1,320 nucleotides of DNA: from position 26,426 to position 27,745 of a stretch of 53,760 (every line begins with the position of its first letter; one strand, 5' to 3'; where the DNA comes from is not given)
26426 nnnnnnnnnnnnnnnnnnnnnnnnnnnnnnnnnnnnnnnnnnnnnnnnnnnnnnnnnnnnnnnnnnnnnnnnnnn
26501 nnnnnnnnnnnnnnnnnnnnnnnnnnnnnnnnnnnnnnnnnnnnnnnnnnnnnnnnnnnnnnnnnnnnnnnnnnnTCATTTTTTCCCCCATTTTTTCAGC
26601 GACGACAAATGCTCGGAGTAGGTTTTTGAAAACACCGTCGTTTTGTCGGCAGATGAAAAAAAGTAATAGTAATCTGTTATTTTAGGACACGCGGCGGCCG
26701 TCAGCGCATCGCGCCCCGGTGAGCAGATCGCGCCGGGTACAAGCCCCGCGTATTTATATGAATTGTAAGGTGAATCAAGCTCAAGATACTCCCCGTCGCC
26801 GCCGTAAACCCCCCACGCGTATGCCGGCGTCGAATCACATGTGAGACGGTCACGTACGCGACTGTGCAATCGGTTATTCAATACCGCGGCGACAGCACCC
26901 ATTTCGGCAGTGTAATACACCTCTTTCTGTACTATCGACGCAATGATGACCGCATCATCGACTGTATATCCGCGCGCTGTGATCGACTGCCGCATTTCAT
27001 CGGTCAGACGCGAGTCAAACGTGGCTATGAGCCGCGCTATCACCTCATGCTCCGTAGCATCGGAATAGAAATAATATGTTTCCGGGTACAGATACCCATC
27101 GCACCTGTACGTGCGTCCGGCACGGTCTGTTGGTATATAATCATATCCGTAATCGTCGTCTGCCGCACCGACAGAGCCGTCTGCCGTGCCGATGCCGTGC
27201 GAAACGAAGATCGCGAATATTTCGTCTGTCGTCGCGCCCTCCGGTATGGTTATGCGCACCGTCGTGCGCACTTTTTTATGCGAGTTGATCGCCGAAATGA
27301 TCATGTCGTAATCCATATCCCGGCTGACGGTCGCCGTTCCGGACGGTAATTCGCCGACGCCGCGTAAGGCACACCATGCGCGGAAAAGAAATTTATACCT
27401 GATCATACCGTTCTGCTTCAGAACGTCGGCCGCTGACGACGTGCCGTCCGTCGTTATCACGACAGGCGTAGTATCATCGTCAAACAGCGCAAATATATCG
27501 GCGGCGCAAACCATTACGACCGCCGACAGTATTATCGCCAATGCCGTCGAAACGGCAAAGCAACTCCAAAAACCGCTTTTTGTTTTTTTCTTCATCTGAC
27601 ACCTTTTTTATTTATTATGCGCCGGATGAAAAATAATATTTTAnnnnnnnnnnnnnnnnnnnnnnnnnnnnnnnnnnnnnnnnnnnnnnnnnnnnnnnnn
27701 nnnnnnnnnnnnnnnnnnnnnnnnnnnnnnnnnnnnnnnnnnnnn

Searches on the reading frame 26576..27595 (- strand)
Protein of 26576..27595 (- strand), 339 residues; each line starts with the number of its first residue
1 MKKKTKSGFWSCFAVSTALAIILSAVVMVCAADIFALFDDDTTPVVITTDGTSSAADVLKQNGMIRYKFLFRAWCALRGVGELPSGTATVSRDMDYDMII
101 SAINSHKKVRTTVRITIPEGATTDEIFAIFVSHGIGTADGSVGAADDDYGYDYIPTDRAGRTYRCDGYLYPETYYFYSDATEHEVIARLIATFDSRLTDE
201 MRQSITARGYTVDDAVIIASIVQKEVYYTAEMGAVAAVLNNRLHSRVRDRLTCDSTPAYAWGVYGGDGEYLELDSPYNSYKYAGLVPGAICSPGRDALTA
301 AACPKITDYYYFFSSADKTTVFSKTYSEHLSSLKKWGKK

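Call 70: search_protein_families(library=pfam, proteins=[window:26576-27595:-], max_evalue=0.00001)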
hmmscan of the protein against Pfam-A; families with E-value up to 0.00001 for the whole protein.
window:26576-27595:- (339 aa): 1 family
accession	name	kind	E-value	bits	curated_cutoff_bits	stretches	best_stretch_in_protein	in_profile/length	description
PF02618.21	YceG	-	5.7e-63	213.4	32.4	1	49-334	6-274/275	YceG-like family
